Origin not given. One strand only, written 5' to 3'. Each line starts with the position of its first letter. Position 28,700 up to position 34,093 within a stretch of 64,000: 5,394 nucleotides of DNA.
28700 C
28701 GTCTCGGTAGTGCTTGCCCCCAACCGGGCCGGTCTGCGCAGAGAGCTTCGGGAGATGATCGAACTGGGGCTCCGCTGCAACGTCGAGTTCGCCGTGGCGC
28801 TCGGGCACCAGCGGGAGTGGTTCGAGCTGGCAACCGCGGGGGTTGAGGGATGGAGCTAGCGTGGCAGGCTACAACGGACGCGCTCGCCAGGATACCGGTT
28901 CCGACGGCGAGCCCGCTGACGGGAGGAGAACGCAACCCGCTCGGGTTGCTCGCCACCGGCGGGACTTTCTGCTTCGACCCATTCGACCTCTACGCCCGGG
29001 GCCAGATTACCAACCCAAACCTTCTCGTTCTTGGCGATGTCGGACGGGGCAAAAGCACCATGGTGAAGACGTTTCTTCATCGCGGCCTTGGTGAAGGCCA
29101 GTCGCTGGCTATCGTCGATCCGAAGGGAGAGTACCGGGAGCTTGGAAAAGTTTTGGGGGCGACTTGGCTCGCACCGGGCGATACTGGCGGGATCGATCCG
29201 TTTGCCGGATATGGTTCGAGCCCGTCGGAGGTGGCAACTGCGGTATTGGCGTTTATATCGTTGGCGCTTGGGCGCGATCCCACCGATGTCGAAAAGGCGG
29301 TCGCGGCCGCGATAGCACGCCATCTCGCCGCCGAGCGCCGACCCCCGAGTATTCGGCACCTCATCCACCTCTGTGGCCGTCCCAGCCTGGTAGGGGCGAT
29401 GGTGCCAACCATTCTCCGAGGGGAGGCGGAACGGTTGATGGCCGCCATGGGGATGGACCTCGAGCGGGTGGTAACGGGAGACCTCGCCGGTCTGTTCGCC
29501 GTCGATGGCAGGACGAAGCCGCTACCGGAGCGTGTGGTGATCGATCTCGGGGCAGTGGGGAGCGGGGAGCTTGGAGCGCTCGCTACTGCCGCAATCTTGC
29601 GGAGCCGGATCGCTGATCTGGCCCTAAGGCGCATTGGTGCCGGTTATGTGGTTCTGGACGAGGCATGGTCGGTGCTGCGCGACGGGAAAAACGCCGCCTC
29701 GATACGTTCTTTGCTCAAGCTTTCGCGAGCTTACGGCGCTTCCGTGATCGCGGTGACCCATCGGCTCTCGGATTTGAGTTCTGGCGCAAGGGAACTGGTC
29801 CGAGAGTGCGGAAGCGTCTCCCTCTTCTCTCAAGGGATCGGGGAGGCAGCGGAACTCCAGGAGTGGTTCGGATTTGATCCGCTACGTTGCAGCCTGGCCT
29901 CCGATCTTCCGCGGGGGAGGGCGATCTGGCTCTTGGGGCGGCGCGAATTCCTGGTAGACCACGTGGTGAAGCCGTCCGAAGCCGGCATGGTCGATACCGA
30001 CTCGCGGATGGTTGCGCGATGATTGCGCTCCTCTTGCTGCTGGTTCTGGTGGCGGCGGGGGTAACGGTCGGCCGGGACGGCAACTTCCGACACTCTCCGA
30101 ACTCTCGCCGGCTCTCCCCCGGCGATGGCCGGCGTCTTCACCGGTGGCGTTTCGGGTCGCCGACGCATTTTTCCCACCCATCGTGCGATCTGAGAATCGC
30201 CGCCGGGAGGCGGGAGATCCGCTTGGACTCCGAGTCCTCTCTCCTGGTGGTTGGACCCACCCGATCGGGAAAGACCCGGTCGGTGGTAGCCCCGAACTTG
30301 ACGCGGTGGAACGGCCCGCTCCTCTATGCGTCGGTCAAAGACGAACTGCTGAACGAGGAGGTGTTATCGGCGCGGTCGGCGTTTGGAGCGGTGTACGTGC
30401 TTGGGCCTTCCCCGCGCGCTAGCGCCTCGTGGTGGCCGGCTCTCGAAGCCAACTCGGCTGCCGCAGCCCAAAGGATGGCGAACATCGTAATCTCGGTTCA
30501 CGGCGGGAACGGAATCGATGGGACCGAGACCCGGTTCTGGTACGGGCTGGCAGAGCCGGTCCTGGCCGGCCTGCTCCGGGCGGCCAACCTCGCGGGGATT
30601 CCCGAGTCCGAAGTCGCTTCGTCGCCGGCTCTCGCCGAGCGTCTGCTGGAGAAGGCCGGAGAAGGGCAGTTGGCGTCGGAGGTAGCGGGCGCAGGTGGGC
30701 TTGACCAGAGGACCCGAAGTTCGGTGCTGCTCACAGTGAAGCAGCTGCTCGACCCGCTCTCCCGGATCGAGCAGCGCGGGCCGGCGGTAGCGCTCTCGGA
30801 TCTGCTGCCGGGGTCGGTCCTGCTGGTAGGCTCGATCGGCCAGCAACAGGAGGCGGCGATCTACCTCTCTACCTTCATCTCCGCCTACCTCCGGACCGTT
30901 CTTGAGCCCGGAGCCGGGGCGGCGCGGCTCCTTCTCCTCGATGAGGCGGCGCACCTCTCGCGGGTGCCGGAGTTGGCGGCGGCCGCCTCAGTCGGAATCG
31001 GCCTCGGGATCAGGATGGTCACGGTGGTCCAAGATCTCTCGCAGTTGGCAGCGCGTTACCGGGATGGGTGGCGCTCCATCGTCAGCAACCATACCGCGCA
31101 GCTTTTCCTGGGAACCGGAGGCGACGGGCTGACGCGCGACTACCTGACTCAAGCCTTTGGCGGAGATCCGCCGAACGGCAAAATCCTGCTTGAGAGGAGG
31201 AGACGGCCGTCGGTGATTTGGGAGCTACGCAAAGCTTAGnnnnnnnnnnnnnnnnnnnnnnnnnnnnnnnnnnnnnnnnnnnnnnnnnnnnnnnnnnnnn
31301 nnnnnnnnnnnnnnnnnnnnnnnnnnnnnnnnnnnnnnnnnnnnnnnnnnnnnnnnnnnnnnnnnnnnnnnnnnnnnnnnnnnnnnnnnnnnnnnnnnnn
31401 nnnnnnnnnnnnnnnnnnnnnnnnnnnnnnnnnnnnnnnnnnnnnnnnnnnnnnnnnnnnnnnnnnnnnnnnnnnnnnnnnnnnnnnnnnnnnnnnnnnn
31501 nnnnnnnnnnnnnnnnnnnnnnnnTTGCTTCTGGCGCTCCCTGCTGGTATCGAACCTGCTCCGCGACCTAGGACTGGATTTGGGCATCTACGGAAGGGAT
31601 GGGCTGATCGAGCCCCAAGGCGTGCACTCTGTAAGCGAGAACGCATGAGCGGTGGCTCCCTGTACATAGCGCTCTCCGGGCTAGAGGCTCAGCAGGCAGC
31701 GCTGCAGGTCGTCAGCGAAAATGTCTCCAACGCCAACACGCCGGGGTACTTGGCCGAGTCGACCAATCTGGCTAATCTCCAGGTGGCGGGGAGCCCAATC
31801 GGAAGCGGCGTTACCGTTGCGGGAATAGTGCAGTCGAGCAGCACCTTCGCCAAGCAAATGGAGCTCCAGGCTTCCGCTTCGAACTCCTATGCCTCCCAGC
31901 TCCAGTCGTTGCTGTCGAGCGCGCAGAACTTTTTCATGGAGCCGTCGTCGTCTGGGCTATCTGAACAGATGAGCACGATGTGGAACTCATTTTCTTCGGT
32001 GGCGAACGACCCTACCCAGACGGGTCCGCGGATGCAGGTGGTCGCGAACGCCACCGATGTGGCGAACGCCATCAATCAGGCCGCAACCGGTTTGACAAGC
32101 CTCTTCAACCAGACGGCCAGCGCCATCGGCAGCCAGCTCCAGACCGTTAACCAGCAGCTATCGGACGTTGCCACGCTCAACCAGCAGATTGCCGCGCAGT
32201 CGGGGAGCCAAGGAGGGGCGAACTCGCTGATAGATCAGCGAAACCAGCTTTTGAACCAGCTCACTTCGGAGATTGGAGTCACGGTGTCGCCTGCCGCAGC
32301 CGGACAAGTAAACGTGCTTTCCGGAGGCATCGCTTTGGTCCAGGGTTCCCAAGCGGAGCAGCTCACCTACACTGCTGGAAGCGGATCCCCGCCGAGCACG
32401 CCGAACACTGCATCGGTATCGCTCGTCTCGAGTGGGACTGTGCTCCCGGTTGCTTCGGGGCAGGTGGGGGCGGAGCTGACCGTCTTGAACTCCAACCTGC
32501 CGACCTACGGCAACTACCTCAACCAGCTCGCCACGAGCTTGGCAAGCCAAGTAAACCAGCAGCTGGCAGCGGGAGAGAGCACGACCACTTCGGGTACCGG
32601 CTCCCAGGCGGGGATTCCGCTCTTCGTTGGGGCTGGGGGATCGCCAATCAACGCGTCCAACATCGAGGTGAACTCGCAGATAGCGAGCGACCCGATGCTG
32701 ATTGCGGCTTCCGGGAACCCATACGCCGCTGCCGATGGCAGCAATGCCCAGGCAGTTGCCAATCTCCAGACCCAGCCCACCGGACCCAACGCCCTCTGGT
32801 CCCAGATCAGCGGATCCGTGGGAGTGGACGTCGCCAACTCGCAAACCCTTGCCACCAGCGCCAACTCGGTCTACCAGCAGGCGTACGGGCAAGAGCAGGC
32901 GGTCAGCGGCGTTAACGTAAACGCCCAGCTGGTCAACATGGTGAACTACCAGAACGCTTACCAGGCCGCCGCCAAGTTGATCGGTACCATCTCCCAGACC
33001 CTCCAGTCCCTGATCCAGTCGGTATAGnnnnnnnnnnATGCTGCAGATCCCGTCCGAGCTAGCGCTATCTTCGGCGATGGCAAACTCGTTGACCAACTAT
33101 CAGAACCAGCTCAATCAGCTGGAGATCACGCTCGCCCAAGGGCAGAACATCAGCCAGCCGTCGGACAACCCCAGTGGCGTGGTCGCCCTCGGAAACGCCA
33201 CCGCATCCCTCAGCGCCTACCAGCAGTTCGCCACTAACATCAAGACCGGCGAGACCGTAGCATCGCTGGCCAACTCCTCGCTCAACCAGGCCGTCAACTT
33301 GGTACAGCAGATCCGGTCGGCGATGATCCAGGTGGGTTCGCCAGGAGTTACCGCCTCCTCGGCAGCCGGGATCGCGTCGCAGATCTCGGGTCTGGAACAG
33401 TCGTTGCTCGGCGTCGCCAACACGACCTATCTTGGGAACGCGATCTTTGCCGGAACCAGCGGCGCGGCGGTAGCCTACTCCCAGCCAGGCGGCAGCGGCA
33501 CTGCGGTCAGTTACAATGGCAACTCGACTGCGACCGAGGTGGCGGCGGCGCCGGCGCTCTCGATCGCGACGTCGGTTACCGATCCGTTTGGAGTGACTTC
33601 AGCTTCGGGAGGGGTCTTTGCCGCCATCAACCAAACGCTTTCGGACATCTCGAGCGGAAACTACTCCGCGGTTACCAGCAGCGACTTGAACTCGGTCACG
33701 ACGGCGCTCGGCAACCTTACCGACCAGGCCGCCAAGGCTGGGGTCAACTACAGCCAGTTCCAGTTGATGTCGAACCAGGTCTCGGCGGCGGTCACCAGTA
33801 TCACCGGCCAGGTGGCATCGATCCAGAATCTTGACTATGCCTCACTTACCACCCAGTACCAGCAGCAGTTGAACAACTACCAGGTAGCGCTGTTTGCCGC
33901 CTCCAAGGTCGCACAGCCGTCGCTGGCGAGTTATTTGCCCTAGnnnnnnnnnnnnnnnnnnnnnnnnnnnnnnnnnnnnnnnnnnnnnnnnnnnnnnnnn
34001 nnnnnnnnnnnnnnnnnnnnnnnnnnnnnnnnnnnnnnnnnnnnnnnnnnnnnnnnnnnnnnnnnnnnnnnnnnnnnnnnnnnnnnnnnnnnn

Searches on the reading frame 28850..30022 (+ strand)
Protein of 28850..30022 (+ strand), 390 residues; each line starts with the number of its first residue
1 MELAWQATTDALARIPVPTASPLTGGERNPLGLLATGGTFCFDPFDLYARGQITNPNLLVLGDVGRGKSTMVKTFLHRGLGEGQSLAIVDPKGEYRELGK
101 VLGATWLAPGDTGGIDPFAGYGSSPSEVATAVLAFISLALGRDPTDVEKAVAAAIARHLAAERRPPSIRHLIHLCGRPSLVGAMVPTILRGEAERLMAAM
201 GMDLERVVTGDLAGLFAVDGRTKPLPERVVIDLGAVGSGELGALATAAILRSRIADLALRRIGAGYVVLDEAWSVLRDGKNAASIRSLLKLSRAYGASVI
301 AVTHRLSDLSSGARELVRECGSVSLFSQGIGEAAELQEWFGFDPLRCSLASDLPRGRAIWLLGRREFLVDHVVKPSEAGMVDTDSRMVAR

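Call 55: search_protein_families(library=pfam, proteins=[window:28850-30022:+], max_evalue=0.001)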
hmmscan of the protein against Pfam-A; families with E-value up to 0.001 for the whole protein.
window:28850-30022:+ (390 aa): 3 families
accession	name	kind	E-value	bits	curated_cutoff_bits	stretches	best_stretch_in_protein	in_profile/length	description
PF12846.13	AAA_10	-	1.2e-08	34.9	27.5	1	52-97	18-63/362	AAA-like domain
PF19044.6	P-loop_TraG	-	4.2e-08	32.7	25.8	1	48-107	22-81/413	TraG P-loop domain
PF01935.23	DUF87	-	0.00021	21.9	23.2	1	58-99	26-68/220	Helicase HerA, central domain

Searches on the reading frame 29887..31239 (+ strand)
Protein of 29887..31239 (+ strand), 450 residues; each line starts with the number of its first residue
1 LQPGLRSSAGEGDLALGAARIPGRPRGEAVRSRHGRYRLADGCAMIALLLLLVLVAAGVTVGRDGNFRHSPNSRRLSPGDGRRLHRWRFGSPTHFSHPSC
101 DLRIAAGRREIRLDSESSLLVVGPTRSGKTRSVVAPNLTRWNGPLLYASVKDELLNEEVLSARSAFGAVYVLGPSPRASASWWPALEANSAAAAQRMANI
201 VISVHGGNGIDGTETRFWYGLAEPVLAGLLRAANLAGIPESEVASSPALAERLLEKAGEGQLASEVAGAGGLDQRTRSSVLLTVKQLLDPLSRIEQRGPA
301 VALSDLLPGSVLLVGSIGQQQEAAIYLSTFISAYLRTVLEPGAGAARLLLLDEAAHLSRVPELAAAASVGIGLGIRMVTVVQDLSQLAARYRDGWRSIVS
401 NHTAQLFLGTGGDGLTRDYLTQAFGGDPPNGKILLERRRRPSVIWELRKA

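Call 55: search_protein_families(library=pfam, proteins=[window:29887-31239:+], max_evalue=0.001)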
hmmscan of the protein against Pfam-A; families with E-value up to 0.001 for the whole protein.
window:29887-31239:+ (450 aa): 3 families
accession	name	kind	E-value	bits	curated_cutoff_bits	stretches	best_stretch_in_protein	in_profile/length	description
PF02534.20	T4SS-DNA_transf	-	1.9e-17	63.8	20.1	2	346-425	303-383/468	Type IV secretory system Conjugative DNA transfer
PF12696.13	TraG-D_C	-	1.4e-15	57.7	22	1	348-425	3-80/126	TraM recognition site of TraD and TraG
PF10412.15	TrwB_AAD_bind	-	5.3e-12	45.7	20.5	1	171-425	67-324/387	Type IV secretion-system coupling protein DNA-binding domain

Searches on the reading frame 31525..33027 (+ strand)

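Call 55: search_protein_families(library=pfam, proteins=[window:31525-33027:+], max_evalue=0.001)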
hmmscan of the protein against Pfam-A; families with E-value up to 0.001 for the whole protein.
window:31525-33027:+ (500 aa): 3 families
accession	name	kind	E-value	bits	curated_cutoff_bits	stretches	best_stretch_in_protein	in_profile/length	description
PF22638.1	FlgK_D1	-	7.3e-45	153.8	28.6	1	131-354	2-225/233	Flagellar hook-associated protein FlgK helical domain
PF00460.25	Flg_bb_rod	-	2.6e-10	40.4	20.7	1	46-75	1-30/31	Flagella basal body rod protein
PF06429.18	Flg_bbr_C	-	2.3e-08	33.8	23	1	460-498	7-45/46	Flagellar basal body rod FlgEFG protein C-terminal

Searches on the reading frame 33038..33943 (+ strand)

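Call 55: search_protein_families(library=pfam, proteins=[window:33038-33943:+], max_evalue=0.001)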
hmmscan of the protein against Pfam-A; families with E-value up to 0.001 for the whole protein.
window:33038-33943:+ (301 aa): 1 family
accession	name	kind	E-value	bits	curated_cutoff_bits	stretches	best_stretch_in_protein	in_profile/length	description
PF00669.25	Flagellin_N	-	4.2e-09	37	26.6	1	8-140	4-137/139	Bacterial flagellin N-terminal helical region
